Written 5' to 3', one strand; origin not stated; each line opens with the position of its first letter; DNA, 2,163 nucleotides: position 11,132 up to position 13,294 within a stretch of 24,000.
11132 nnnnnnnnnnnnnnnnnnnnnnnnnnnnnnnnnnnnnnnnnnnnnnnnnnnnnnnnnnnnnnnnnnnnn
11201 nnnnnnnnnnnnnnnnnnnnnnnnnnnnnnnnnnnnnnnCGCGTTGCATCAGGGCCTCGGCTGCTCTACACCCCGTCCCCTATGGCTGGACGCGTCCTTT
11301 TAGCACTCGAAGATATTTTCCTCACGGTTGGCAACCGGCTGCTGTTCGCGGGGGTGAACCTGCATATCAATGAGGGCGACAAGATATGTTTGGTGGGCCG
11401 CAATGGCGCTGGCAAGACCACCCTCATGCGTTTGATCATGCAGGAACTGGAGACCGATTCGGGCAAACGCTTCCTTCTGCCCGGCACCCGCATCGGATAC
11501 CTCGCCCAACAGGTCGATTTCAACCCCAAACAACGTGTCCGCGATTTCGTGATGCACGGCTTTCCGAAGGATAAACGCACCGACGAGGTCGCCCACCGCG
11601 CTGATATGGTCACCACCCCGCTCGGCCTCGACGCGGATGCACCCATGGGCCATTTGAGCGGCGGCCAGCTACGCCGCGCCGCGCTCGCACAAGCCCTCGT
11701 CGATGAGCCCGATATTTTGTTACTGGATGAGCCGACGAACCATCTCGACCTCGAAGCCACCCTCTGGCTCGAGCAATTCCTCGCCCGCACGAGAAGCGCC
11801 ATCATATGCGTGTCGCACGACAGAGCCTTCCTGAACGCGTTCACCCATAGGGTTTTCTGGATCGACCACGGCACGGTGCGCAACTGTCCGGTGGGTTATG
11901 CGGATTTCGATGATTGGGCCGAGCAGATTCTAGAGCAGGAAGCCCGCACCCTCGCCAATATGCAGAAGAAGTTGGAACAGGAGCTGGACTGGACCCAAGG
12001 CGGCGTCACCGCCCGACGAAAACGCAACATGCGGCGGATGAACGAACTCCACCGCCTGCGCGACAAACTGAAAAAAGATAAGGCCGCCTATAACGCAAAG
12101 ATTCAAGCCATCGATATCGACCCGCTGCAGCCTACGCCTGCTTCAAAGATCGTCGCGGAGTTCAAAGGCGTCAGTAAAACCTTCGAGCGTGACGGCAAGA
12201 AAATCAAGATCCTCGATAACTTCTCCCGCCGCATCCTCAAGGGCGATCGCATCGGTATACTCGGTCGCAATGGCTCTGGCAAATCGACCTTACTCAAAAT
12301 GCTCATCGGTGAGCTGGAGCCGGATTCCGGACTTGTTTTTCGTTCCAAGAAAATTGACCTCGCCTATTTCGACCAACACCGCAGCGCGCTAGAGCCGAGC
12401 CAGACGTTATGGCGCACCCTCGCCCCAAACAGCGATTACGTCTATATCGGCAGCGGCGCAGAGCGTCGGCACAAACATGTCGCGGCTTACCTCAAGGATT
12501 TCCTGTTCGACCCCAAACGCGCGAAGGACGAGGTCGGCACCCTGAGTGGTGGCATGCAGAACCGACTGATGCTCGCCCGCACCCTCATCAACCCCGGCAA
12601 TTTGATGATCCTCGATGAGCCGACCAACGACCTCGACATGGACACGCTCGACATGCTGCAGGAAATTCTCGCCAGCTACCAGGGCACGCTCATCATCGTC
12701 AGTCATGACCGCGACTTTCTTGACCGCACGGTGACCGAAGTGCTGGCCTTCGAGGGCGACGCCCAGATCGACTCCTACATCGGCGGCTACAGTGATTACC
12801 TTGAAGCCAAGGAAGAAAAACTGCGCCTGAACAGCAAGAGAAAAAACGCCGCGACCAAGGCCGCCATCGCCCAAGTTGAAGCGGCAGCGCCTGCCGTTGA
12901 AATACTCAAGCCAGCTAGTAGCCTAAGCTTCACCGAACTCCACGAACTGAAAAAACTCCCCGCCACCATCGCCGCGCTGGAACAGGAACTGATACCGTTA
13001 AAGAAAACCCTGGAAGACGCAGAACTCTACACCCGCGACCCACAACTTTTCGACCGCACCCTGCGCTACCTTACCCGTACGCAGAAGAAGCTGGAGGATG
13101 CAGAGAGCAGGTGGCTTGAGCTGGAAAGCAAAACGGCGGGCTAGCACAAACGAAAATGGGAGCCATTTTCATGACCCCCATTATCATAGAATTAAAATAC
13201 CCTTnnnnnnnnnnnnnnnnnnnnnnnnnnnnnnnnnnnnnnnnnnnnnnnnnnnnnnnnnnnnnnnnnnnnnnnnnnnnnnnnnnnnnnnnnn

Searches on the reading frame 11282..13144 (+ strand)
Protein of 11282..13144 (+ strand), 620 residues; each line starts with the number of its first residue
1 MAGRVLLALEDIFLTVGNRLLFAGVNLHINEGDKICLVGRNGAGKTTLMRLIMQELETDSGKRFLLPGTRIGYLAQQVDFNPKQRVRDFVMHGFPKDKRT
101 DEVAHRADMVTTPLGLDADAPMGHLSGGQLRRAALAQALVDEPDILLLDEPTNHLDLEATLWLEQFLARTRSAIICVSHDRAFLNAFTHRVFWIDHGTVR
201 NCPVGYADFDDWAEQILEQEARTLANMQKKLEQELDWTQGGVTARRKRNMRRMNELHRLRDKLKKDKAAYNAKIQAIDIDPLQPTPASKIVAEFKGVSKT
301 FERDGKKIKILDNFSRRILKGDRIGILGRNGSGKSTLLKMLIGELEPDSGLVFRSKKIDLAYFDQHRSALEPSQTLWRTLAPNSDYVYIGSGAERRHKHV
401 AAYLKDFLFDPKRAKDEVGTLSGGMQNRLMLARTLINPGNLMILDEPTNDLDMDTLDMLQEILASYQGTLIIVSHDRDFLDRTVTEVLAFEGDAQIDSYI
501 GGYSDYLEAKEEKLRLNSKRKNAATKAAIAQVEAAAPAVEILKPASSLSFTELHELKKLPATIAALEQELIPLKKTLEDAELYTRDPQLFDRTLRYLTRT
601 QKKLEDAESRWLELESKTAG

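Call 24: search_protein_families(library=pfam, proteins=[window:11282-13144:+], max_evalue=0.00001)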
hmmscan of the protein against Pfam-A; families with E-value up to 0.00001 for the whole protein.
window:11282-13144:+ (620 aa): 13 families
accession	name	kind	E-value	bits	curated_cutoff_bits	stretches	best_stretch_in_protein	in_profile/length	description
PF00005.33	ABC_tran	-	3.9e-54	183.4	25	2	311-449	1-137/137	ABC transporter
PF13304.12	AAA_21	-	1e-19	72.2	27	1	80-182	197-301/304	AAA domain, putative AbiEii toxin, Type IV TA system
PF16326.10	ABC_tran_CTD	-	1.7e-12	47.8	32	1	548-615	2-68/69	ABC transporter C-terminal domain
PF02463.25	SMC_N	-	3.2e-12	46.8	40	0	325-483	28-205/220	RecF/RecN/SMC N terminal domain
PF13401.12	AAA_22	-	2.7e-09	37.8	27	0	35-165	8-106/130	AAA domain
PF13555.12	AAA_29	-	2.6e-08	33.9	27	0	16-49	6-39/61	P-loop containing region of AAA domain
PF13191.12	AAA_16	-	2.7e-08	34.9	32.6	0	316-465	17-158/167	AAA ATPase domain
PF12848.13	ABC_tran_Xtn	-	2.9e-07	30.9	25.9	0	194-266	3-76/85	ABC transporter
PF05729.18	NACHT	-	8e-07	29.5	26.7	0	35-60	3-28/167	NACHT domain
PF24883.2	NPHP3_N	-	2.9e-06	28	24.8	0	327-381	28-76/164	Nephrocystin 3, N-terminal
PF00006.31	ATP-synt_ab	-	5e-06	26.7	29.5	0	317-345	10-38/213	ATP synthase alpha/beta family, nucleotide-binding domain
PF13476.12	AAA_23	-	6.8e-06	27.3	27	0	35-52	22-39/201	AAA domain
PF01926.29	MMR_HSR1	-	9.5e-06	26.1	21.9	0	323-344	1-22/113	50S ribosome-binding GTPase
